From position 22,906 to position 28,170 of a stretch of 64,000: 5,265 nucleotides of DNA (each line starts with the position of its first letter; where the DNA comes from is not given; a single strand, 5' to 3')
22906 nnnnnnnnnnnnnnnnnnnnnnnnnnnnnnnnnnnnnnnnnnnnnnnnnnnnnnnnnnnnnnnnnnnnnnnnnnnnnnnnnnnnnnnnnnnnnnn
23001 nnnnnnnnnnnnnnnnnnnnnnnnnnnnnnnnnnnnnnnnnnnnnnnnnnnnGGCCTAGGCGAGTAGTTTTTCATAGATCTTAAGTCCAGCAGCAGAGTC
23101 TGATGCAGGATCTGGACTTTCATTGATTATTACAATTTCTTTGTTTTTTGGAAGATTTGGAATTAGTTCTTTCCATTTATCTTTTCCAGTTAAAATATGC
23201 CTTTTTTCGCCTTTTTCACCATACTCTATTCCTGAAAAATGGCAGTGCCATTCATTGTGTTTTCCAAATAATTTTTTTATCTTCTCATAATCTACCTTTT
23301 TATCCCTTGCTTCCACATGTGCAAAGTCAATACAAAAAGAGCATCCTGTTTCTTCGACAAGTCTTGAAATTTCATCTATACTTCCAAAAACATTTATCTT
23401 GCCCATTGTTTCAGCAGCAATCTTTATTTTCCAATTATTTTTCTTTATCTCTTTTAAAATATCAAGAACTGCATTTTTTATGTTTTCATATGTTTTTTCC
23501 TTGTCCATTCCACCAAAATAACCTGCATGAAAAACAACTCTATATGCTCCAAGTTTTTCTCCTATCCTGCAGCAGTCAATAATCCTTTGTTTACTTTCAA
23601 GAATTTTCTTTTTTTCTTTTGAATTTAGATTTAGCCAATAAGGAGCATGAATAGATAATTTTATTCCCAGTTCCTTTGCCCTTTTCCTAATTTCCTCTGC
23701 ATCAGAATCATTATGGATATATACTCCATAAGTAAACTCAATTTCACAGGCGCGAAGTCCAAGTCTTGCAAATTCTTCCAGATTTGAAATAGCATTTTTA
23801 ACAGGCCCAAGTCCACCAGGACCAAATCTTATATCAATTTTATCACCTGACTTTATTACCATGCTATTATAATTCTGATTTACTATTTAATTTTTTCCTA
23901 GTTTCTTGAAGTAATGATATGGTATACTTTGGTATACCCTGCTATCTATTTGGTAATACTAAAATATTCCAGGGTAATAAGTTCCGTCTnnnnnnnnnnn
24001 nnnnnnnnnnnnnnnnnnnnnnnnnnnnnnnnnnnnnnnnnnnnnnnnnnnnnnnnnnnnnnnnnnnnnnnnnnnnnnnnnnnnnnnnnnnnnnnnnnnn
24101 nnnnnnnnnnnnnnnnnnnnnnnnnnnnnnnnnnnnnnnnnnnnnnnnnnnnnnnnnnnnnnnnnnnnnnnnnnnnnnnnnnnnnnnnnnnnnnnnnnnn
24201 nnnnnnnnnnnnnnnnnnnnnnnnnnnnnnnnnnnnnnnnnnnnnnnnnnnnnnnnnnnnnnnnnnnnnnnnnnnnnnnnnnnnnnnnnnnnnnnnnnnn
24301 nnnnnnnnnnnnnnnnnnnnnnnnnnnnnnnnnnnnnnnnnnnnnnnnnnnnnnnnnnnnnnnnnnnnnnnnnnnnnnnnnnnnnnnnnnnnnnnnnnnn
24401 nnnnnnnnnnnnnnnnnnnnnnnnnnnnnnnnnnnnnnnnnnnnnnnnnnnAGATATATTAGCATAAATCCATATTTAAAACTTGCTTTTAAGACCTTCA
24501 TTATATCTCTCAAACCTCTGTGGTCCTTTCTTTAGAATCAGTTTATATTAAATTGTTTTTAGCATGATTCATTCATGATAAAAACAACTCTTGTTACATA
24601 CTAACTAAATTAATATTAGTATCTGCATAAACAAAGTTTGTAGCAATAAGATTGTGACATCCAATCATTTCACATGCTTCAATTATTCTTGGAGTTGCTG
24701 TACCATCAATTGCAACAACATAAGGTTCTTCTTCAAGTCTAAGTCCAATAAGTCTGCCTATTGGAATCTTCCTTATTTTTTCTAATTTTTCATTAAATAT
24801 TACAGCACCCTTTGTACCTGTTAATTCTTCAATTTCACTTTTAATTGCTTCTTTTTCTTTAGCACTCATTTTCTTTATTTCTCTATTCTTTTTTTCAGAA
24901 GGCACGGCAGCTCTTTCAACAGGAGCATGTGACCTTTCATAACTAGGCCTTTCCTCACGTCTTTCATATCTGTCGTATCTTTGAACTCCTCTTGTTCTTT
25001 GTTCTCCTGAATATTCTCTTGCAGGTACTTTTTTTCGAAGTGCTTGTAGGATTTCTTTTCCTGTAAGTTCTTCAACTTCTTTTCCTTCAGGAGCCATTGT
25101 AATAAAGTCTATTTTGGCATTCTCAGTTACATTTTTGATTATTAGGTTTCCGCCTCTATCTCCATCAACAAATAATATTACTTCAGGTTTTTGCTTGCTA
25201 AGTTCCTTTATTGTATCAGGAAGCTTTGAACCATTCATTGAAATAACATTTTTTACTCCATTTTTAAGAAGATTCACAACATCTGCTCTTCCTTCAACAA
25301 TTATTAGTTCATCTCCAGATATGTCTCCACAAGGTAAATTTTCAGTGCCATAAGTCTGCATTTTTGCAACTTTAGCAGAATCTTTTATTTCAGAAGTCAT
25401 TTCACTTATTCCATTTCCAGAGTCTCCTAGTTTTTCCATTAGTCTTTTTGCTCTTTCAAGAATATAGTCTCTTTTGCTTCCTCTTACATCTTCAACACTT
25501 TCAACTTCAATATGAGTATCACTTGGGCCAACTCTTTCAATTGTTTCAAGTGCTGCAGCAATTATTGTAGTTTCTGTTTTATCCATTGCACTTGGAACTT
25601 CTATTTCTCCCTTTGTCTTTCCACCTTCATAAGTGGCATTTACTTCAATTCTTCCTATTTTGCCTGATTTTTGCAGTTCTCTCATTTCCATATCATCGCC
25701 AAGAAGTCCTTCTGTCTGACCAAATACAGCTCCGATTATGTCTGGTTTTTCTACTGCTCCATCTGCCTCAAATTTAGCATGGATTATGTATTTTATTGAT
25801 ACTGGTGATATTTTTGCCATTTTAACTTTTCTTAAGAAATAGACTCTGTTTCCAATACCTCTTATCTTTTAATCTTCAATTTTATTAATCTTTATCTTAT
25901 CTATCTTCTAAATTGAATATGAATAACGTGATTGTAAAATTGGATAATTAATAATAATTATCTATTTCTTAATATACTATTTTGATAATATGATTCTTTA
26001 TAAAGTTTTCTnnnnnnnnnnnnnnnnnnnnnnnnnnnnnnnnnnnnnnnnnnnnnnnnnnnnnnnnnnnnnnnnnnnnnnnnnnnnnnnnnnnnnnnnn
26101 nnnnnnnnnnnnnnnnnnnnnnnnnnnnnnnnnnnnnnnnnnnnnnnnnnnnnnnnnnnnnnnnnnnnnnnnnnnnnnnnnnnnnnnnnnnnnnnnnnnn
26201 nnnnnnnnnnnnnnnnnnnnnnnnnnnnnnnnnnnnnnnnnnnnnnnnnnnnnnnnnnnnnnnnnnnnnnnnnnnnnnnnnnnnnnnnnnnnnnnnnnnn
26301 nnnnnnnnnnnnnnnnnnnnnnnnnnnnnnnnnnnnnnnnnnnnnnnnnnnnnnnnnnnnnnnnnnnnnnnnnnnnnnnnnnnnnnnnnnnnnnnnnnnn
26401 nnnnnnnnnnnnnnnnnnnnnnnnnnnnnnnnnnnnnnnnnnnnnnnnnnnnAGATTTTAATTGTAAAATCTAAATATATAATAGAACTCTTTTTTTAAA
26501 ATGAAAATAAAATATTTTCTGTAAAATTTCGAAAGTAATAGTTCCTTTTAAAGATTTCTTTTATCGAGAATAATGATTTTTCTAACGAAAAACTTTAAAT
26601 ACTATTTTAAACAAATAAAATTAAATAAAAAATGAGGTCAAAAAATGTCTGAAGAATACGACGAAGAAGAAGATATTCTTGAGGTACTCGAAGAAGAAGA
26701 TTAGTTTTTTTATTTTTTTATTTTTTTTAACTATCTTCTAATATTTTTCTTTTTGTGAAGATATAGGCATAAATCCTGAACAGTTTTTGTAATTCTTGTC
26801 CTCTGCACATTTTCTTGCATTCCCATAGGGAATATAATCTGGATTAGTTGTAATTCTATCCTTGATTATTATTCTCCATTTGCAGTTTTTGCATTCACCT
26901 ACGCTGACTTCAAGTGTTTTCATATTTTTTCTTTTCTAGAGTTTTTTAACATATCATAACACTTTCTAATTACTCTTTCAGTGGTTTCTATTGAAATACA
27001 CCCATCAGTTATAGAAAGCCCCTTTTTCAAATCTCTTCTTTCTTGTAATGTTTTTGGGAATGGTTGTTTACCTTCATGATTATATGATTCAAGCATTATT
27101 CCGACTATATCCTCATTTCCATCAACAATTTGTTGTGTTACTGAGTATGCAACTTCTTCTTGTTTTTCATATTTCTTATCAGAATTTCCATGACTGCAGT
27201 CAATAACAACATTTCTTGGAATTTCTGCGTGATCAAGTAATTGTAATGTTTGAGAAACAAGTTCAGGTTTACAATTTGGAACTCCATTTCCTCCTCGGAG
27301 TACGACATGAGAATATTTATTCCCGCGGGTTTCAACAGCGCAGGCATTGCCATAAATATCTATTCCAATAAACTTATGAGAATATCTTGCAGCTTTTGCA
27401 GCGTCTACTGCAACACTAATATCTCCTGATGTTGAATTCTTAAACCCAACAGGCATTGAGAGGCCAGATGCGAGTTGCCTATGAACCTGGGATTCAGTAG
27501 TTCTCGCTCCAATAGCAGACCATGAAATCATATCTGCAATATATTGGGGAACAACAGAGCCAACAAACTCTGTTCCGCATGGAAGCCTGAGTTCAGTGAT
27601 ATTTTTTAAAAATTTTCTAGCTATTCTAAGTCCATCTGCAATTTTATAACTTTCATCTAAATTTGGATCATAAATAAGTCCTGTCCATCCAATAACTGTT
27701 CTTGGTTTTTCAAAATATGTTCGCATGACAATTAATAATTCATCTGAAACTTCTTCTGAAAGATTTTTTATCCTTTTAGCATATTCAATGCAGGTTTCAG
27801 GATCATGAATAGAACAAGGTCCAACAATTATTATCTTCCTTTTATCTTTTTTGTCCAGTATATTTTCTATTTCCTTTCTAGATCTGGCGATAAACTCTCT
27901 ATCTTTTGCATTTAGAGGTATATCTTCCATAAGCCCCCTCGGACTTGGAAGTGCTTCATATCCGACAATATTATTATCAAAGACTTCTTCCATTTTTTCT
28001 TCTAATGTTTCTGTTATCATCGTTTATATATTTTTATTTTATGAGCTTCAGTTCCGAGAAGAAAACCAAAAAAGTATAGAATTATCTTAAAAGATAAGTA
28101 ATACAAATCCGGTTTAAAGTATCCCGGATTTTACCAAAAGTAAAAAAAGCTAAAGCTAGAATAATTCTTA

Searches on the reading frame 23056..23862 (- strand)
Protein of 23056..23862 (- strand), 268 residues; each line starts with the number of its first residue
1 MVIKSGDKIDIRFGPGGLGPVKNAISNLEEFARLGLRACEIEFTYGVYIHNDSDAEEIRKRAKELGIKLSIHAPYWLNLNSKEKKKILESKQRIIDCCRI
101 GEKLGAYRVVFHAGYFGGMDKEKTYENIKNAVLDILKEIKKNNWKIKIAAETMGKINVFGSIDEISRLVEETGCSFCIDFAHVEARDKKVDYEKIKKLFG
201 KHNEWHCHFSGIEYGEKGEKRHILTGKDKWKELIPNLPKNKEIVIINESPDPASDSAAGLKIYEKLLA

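Call 42: search_protein_families(library=pfam, proteins=[window:23056-23862:-], max_evalue=0.001)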
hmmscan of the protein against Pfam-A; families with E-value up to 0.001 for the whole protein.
window:23056-23862:- (268 aa): 1 family
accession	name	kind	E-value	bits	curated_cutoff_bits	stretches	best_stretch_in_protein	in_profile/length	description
PF01261.30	AP_endonuc_2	-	2.7e-25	89.9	31.1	1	29-262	2-245/249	Xylose isomerase-like TIM barrel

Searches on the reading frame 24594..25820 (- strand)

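Call 42: search_protein_families(library=pfam, proteins=[window:24594-25820:-], max_evalue=0.001)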
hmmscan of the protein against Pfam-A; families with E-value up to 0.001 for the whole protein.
window:24594-25820:- (408 aa): 3 families
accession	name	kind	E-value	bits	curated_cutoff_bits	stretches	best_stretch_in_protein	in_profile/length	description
PF13662.12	Toprim_4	-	2.4e-10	40.9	25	1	170-233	1-72/85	Toprim domain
PF01751.28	Toprim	-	2e-08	34.7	23.1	1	171-238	1-82/96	Toprim domain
PF13155.12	Toprim_2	-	5.8e-08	33.4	22.1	1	173-251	1-86/88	Toprim-like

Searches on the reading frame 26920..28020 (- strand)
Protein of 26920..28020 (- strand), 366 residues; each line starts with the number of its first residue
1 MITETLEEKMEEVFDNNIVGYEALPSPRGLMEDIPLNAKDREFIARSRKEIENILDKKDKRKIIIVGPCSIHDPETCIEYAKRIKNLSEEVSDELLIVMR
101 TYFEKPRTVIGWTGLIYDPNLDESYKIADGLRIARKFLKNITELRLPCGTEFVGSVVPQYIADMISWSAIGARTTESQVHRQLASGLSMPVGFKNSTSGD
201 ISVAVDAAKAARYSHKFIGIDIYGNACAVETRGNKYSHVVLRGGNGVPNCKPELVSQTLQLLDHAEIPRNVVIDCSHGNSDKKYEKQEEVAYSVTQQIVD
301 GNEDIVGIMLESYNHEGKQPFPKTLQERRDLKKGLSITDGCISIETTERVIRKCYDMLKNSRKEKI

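Call 42: search_protein_families(library=pfam, proteins=[window:26920-28020:-], max_evalue=0.001)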
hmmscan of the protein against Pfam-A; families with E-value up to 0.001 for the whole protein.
window:26920-28020:- (366 aa): 1 family
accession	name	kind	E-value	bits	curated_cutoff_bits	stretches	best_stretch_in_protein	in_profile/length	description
PF00793.26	DAHP_synth_1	-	5.1e-75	252.3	25.5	1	53-350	9-268/270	DAHP synthetase I family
